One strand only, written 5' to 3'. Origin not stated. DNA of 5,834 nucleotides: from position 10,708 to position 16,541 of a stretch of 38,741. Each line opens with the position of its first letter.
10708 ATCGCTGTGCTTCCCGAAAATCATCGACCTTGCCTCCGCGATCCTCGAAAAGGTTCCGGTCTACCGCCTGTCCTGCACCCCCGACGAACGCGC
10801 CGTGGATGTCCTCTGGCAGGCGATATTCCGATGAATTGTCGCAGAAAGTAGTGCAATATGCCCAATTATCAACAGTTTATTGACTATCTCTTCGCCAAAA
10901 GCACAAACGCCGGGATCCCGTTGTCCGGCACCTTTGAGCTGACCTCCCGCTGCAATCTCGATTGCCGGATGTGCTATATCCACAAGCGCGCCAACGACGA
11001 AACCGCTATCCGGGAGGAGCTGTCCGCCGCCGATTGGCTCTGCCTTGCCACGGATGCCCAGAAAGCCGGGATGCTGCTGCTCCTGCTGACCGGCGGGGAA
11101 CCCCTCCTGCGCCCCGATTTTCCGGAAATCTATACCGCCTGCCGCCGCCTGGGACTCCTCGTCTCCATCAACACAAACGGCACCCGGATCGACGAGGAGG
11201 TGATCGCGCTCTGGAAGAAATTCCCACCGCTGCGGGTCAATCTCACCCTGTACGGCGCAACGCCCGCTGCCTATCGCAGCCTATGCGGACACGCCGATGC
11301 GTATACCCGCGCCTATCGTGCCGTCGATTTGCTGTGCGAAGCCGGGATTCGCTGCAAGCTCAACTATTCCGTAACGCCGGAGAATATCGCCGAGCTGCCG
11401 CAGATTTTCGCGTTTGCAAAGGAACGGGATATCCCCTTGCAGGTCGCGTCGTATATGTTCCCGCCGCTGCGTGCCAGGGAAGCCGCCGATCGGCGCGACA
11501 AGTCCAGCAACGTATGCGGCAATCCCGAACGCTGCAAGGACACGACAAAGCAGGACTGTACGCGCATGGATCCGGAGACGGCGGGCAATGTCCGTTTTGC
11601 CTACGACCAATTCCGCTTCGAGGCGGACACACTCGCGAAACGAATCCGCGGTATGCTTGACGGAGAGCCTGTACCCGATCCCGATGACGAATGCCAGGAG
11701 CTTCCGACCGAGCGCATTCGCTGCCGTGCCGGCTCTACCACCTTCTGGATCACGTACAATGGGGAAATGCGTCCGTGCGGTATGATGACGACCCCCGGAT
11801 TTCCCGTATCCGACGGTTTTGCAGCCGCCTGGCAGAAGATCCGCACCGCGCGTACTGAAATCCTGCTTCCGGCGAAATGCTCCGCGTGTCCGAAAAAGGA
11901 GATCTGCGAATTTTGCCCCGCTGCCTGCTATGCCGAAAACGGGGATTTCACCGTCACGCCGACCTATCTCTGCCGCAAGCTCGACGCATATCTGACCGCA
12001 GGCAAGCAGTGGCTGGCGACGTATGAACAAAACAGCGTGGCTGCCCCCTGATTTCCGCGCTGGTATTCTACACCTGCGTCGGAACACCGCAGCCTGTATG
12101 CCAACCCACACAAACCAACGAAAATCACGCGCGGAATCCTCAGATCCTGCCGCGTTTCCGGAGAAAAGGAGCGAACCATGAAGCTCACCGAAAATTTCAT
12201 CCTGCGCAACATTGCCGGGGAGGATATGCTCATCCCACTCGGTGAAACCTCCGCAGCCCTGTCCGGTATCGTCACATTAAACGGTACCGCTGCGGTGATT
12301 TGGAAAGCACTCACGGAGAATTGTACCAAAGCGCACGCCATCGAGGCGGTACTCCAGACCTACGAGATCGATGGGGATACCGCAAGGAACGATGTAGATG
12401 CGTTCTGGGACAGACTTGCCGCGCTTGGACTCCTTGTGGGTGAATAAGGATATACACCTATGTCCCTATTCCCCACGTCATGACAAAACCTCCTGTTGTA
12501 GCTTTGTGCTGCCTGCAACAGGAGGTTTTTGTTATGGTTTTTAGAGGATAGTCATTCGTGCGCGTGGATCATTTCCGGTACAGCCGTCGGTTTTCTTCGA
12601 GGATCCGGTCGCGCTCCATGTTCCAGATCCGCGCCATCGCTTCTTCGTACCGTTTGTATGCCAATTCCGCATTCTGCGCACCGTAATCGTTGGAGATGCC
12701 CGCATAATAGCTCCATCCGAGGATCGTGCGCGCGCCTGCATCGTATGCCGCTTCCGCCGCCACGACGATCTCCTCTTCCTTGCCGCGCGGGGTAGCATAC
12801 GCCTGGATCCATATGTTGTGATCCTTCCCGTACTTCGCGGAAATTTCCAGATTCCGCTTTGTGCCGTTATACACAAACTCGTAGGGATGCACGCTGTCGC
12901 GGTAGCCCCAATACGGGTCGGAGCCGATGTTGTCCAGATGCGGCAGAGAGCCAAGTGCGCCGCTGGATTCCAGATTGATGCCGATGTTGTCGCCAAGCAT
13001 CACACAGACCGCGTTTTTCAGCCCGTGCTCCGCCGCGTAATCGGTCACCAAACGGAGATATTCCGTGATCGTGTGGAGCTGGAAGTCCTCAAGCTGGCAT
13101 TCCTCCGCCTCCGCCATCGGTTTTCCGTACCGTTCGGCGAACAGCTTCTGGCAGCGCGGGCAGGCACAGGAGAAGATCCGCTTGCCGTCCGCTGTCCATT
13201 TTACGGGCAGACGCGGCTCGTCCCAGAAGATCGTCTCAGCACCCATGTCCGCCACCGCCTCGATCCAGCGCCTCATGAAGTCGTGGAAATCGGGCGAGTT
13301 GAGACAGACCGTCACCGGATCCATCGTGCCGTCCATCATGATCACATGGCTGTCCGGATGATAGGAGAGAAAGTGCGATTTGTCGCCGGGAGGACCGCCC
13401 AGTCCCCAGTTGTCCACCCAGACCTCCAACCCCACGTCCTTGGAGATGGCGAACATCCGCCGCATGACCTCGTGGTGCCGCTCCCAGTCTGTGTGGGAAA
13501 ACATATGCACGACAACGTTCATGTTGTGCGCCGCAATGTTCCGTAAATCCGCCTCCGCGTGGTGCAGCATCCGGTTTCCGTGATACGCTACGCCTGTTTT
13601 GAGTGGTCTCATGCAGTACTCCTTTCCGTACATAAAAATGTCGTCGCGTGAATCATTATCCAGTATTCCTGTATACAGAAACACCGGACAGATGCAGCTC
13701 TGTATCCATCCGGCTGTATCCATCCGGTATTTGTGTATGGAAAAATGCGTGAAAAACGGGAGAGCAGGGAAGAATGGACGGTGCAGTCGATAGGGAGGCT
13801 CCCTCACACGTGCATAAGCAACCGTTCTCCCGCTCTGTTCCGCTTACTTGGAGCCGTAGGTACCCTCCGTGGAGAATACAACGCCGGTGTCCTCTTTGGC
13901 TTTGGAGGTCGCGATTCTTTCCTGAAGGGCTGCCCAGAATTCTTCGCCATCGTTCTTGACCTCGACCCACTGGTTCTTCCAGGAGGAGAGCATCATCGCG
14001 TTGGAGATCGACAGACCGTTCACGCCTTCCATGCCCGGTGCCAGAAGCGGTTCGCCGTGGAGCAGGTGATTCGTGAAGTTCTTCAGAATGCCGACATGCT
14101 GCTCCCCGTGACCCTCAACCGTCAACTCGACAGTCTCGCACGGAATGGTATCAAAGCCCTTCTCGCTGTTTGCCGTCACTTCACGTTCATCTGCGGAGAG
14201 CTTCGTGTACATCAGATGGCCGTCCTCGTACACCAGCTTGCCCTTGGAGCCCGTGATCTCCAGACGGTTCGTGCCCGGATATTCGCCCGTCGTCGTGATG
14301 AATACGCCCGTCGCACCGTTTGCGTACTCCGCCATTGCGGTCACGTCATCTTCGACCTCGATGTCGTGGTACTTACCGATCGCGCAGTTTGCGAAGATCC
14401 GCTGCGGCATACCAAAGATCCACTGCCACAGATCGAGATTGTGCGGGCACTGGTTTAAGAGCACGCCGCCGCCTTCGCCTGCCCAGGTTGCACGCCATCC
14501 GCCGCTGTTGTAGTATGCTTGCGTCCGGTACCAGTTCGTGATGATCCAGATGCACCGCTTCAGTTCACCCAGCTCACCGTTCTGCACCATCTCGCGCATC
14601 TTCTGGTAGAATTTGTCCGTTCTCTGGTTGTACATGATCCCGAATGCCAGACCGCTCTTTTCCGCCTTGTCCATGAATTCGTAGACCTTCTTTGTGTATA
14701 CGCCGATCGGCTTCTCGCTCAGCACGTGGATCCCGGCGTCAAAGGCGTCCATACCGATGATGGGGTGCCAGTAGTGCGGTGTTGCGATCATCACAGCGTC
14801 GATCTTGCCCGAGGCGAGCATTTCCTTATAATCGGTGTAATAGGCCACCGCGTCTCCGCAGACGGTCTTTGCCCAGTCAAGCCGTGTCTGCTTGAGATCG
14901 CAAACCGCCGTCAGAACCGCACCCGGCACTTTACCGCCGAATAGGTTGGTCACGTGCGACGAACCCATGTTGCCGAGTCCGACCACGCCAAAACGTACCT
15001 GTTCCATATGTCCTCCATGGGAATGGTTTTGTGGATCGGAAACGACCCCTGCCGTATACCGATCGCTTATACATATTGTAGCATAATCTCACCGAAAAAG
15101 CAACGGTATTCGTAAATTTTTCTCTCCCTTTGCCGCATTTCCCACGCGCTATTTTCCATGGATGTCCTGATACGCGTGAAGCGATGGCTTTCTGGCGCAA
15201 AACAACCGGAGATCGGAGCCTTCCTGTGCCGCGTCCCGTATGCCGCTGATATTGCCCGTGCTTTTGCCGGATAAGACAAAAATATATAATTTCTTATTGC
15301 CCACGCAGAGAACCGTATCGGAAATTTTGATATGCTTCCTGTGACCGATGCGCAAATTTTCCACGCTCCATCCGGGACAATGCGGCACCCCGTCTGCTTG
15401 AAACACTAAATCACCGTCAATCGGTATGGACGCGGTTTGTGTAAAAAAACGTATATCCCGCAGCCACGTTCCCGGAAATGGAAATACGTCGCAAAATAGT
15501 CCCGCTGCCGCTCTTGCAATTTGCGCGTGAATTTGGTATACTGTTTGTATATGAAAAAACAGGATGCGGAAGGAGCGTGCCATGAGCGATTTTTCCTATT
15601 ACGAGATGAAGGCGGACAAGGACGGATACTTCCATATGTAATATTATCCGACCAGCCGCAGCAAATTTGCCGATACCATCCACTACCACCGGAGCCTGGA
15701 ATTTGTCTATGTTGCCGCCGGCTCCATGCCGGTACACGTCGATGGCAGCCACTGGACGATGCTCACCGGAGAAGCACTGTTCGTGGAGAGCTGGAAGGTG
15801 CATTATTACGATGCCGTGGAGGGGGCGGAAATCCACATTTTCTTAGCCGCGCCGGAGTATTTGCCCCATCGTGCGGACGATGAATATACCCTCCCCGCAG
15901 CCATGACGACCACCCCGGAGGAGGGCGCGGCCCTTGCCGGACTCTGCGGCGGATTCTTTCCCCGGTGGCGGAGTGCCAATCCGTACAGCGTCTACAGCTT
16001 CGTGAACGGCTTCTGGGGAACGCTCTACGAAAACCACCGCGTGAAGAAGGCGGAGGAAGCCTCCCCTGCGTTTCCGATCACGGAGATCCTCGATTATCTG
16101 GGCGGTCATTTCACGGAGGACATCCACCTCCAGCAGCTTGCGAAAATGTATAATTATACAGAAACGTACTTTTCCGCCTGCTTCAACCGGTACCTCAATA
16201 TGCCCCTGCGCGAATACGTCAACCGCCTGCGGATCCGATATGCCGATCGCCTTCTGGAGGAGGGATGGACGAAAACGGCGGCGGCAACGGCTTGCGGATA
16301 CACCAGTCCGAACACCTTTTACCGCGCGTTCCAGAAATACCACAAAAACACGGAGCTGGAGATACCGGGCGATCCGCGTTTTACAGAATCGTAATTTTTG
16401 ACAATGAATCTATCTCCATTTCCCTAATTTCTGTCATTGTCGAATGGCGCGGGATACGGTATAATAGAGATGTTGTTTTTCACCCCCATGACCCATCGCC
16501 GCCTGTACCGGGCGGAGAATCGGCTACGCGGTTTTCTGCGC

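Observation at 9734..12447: Compact radical-SAM RiPP cassette: 61-aa precursor, HprK-like P-loop protein, rSAM/SPASM maturase and stand-alone PqqD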

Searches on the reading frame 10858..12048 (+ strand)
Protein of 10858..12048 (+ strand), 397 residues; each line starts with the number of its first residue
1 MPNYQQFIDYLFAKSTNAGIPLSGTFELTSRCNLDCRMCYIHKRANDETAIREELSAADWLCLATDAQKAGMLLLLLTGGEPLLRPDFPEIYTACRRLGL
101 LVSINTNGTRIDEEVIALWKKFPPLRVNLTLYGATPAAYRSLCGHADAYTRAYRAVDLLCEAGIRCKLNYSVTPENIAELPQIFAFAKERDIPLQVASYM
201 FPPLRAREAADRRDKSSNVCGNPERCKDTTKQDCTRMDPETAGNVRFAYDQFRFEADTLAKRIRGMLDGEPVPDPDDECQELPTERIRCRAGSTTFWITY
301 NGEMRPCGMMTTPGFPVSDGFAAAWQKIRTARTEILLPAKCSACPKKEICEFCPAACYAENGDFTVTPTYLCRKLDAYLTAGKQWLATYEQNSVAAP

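Call 3: search_protein_families(library=ncbifam, proteins=[window:10858-12048:+], max_evalue=0.1)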
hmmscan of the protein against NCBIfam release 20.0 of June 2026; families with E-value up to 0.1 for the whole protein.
window:10858-12048:+ (397 aa): 69 families (the best 25 are shown)
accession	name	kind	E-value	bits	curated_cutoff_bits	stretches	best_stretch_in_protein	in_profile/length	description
TIGR04545.1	rSAM_ahbD_hemeb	equivalog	8.3e-29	101.1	500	2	26-193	4-168/339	heme b synthase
TIGR04053.2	TIGR04053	equivalog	4.7e-25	88.6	395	1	21-365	7-356/366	TIGR04053 family radical SAM/SPASM domain-containing protein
TIGR04051.1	rSAM_NirJ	equivalog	4.7e-25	88.3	515.45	1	26-194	6-170/354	heme d1 biosynthesis radical SAM protein NirJ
TIGR02668.1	moaA_archaeal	equivalog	1.8e-23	83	325.25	1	27-208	15-195/303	GTP 3',8-cyclase MoaA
TIGR04546.1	rSAM_ahbC_deAc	equivalog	3.4e-23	82.1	650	1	26-194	43-207/390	12,18-didecarboxysiroheme deacetylase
NF045574.1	sacti_mat_StsB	exception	5.2e-23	81.6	625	1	26-192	100-261/466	StsB family radical SAM/SPASM domain sactipeptide maturase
TIGR04055.1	rSAM_NirJ2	equivalog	8e-22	78.2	500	2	27-208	5-182/326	putative heme d1 biosynthesis radical SAM protein NirJ2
TIGR03962.1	mycofact_rSAM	equivalog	1.1e-21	77.4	265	1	20-197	10-183/339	mycofactocin radical SAM maturase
TIGR02109.1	PQQ_syn_pqqE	equivalog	3e-21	75.8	381.35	1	18-190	3-172/358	pyrroloquinoline quinone biosynthesis protein PqqE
NF001199.0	PRK00164.2-1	equivalog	8.2e-20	71.2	231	1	27-201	17-189/308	GTP 3',8-cyclase MoaA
TIGR04303.1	GeoRSP_rSAM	equivalog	3.6e-19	69.5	400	1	21-192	4-169/325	GeoRSP system radical SAM/SPASM protein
TIGR04054.1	rSAM_NirJ1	equivalog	5e-19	68.2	650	1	25-193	39-203/387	putative heme d1 biosynthesis radical SAM protein NirJ1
TIGR02666.1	moaA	equivalog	8e-19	67.8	284.05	1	28-201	16-194/336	GTP 3',8-cyclase MoaA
TIGR04250.1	SCM_rSAM_ScmE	equivalog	3.2e-18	65.8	400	1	23-187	4-165/358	SynChlorMet cassette radical SAM/SPASM protein ScmE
TIGR04251.1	SCM_rSAM_ScmF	equivalog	1.5e-16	60.8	400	1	26-188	8-170/353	SynChlorMet cassette radical SAM/SPASM protein ScmF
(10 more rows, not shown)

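Call 4: search_protein_families(library=pfam, proteins=[window:10858-12048:+], max_evalue=0.1)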
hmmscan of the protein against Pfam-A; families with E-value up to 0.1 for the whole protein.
window:10858-12048:+ (397 aa): 4 families
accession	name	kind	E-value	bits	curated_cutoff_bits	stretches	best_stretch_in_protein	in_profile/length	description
PF04055.27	Radical_SAM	-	1.7e-23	84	29.5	1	27-186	2-165/166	Radical SAM superfamily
PF04909.20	Amidohydro_2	-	0.0039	17.4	26.4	1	65-153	103-206/289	Amidohydrolase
PF13353.11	Fer4_12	-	0.016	15.9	22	1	29-95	12-74/137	4Fe-4S single cluster domain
PF13186.11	SPASM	-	0.032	15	21.5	0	289-344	1-66/67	Iron-sulfur cluster-binding domain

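Call 27: search_solved_structures(query=window:10858-12048:+, max_evalue=0.001)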
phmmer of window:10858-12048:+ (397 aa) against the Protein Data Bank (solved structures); distinct sequences matched with E-value up to 0.001: 15.
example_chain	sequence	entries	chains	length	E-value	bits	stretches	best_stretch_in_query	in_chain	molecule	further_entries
6c8v_A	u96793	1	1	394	2.7e-11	46.5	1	21-188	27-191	Coenzyme PQQ synthesis protein E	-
6efn_A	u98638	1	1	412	4.7e-11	45.7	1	15-182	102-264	Sporulation killing factor maturation protein SkfB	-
7vob_C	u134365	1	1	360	1.3e-08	37.6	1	28-189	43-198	Cytosylglucuronate decarboxylase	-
7voc_C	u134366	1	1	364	1.4e-08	37.6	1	28-189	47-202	Cytosylglucuronate decarboxylase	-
5v1q_A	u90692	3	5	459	5.6e-08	35.6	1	20-199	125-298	Radical SAM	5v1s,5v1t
8wm2_A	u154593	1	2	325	4.7e-06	29.2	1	28-118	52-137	Fe-S radical SAM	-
9dfu_A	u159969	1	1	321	1.6e-05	27.5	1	18-117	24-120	Radical SAM core domain-containing protein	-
9dfn_A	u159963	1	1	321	4.1e-05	26.1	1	18-117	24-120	Radical SAM core domain-containing protein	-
2fb2_A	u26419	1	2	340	6.7e-05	25.4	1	26-198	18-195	Molybdenum cofactor biosynthesis protein A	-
7tol_A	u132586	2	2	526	7.2e-05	25.3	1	23-112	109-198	glycerol dibiphytanyl glycerol tetraether - macrocyclic archaeol synthase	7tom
1tv7_A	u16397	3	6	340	8.8e-05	25.1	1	26-198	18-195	Molybdenum cofactor biosynthesis protein A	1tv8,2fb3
9dgw_A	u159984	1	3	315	0.00022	23.8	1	18-117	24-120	Radical SAM core domain-containing protein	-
9dfw_A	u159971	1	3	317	0.00022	23.8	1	18-117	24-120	Radical SAM core domain-containing protein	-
7n7i_A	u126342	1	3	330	0.00024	23.6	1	18-117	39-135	Viperin-like enzyme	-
6b4c_A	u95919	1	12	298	0.00027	23.5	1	19-117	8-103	Viperin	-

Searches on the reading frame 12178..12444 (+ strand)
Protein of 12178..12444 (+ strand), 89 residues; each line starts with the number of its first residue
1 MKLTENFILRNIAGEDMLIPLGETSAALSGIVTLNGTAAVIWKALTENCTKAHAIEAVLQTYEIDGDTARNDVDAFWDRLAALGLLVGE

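Call 3: search_protein_families(library=ncbifam, proteins=[window:12178-12444:+], max_evalue=0.1)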
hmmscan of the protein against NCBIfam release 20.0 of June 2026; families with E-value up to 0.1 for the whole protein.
window:12178-12444:+ (89 aa): 5 families
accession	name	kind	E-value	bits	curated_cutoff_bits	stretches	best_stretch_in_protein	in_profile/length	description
NF033530.1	lasso_PqqD_Strm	exception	1.9e-10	40.8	70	1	33-85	25-77/78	lasso peptide biosynthesis PqqD family chaperone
NF033536.1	lasso_PqqD_Bac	exception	8.8e-05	22.6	80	1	37-85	37-85/88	lasso peptide biosynthesis PqqD family chaperone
TIGR04302.1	geo_PqqD_fam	equivalog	0.00012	22.5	100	1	31-86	46-100/102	GeoRSP system PqqD family peptide chaperone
TIGR04353.1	PqqD_rel_X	equivalog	0.0065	17.4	35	1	33-86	17-73/74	HPr-rel-A system PqqD family peptide chaperone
TIGR04248.1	SCM_PqqD_rel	equivalog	0.041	14.1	100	1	33-85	28-80/84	SynChlorMet cassette protein ScmD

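Call 4: search_protein_families(library=pfam, proteins=[window:12178-12444:+], max_evalue=0.1)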
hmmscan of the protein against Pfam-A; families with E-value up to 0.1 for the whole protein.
window:12178-12444:+ (89 aa): 2 families
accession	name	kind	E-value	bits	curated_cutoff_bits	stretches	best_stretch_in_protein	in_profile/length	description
PF05402.18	PqqD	-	3.8e-15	56.4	23.4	1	22-86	8-67/67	Coenzyme PQQ synthesis protein D (PqqD)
PF00122.25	E1-E2_ATPase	-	0.074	13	28.1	1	11-85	54-127/181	E1-E2 ATPase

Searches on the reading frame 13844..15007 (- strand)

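Call 7: search_protein_families(library=pfam, proteins=[window:13844-15007:-], max_evalue=0.001)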
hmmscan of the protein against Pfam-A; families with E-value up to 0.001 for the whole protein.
window:13844-15007:- (387 aa): 3 families
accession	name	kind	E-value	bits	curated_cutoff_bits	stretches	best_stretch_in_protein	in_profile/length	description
PF22725.1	GFO_IDH_MocA_C3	-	1.2e-30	106.5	27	1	134-258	1-123/124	GFO/IDH/MocA C-terminal domain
PF02894.22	GFO_IDH_MocA_C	-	1.4e-26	94.1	22.9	1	138-350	1-218/218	Oxidoreductase family, C-terminal alpha/beta domain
PF01408.29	GFO_IDH_MocA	-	1.5e-17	64.8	24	1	4-122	1-116/120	Oxidoreductase family, NAD-binding Rossmann fold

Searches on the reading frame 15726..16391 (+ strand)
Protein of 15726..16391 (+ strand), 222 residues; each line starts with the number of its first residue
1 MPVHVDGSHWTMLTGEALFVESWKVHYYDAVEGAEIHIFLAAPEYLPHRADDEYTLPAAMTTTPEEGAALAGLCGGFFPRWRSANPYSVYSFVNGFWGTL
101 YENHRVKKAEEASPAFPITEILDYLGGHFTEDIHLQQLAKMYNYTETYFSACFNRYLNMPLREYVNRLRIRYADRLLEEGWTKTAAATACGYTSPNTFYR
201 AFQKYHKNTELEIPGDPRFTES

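Call 7: search_protein_families(library=pfam, proteins=[window:15726-16391:+], max_evalue=0.001)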
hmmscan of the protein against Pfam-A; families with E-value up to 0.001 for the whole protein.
window:15726-16391:+ (222 aa): 2 families
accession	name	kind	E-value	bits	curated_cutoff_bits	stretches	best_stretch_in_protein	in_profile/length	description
PF12833.13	HTH_18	-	1.7e-15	57.5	33.6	1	138-207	1-71/80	Helix-turn-helix domain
PF00165.29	HTH_AraC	-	3.7e-07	30.6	26.6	0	186-205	14-32/42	Bacterial regulatory helix-turn-helix proteins, AraC family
